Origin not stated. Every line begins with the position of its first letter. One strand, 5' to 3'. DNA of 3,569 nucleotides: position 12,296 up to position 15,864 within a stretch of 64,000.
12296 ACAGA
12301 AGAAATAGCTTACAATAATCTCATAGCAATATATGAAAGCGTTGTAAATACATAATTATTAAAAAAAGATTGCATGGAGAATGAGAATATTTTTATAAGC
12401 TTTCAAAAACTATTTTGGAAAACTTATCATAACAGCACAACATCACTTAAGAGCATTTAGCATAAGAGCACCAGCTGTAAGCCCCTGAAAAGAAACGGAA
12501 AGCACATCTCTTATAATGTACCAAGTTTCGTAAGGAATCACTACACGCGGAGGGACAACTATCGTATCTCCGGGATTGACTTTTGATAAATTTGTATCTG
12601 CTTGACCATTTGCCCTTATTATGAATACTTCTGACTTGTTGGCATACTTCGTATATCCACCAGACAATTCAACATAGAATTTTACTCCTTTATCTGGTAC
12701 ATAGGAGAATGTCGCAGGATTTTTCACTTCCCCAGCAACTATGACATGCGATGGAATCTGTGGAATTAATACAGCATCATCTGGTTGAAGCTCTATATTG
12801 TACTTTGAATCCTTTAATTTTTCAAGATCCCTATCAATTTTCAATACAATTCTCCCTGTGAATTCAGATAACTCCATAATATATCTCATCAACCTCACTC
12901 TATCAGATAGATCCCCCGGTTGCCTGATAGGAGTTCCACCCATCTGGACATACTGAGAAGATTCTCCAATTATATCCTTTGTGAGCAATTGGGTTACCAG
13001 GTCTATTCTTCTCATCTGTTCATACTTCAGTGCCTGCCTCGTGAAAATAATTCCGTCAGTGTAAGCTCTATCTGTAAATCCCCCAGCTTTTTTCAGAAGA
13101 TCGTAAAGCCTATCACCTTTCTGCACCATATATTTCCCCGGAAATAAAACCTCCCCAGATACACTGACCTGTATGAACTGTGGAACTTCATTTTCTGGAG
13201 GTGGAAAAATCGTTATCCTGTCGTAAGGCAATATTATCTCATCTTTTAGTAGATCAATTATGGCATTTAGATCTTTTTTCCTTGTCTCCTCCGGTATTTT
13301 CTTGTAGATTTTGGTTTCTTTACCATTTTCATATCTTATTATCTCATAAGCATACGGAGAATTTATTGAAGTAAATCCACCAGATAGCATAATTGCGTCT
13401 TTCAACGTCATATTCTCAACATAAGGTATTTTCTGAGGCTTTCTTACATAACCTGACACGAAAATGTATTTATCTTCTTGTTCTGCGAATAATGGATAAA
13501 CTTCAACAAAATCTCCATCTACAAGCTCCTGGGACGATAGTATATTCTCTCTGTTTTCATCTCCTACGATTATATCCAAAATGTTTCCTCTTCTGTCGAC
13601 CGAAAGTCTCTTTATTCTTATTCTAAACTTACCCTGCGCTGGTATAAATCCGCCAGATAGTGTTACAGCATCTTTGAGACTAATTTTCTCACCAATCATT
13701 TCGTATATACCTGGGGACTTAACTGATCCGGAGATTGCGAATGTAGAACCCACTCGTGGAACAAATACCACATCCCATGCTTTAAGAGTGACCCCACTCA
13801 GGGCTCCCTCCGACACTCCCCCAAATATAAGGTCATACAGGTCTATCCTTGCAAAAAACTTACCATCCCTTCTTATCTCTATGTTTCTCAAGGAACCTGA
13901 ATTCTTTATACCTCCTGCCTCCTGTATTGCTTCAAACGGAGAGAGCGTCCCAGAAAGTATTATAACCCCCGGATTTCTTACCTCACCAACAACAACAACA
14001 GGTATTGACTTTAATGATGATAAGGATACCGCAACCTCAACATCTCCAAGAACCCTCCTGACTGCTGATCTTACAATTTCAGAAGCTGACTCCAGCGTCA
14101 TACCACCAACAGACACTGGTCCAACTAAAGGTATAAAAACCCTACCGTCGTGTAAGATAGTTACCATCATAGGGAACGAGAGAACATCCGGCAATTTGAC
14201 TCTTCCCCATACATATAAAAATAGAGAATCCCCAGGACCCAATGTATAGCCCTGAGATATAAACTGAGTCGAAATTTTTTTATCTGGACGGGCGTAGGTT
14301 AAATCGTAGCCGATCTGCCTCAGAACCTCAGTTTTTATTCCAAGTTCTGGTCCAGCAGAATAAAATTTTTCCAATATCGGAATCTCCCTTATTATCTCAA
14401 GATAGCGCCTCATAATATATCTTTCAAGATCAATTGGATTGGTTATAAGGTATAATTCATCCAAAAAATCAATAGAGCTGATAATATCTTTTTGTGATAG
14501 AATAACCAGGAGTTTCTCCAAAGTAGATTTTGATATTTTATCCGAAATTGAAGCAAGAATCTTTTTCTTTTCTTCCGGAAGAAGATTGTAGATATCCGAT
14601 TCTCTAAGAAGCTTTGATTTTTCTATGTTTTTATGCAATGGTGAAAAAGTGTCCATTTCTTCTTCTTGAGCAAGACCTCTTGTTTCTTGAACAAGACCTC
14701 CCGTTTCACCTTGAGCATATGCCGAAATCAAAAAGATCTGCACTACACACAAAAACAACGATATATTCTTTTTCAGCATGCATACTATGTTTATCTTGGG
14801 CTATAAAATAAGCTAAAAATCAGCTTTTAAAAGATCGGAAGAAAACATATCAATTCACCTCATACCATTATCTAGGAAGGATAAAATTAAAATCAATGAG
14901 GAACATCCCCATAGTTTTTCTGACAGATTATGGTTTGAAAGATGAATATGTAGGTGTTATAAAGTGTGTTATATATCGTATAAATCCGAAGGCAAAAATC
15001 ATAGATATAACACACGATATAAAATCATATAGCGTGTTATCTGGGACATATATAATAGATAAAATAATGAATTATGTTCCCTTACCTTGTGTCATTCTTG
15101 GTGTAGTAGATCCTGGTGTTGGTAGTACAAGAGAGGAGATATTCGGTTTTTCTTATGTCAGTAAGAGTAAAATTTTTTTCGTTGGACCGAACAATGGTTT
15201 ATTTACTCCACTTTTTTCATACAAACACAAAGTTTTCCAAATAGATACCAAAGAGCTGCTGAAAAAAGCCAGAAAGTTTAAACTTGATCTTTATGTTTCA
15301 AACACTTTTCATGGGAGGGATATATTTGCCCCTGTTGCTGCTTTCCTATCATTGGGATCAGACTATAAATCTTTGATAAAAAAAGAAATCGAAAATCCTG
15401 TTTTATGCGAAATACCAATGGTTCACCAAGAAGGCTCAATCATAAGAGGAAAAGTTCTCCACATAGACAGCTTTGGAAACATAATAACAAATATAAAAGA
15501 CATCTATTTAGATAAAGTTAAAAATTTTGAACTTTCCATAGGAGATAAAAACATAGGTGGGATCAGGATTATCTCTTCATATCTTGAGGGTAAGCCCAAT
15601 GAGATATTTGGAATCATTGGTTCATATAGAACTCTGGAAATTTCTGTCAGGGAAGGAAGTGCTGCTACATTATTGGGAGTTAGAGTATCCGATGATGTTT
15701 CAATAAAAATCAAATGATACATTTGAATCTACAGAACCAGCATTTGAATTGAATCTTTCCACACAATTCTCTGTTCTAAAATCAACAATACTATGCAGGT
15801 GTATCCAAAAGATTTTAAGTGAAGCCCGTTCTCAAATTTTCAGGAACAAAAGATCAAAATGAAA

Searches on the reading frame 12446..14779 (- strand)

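Call 59: search_protein_families(library=pfam, proteins=[window:12446-14779:-], max_evalue=0.000001)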
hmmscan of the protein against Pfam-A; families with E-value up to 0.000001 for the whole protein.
window:12446-14779:- (778 aa): 3 families
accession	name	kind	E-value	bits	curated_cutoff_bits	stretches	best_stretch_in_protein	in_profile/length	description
PF10531.15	SLBB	-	1.1e-38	131.3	27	1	538-582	2-46/55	SLBB domain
PF22461.2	SLBB_2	-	1.5e-31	108.7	27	0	261-340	3-79/79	SLBB domain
PF02563.21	Poly_export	-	2.9e-16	59.8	28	1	176-253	5-76/77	Polysaccharide biosynthesis/export protein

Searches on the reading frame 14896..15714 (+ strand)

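Call 59: search_protein_families(library=pfam, proteins=[window:14896-15714:+], max_evalue=0.000001)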
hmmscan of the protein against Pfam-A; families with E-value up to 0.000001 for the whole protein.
window:14896-15714:+ (273 aa): 2 families
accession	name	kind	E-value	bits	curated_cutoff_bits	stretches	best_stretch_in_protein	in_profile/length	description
PF01887.21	SAM_HAT_N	-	6.8e-42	143.1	26.3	1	6-159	1-143/145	SAM hydroxide adenosyltransferase N-terminal domain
PF20257.3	SAM_HAT_C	-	9.4e-18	64.8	25.5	1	185-268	1-83/84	SAM hydroxide adenosyltransferase C-terminal domain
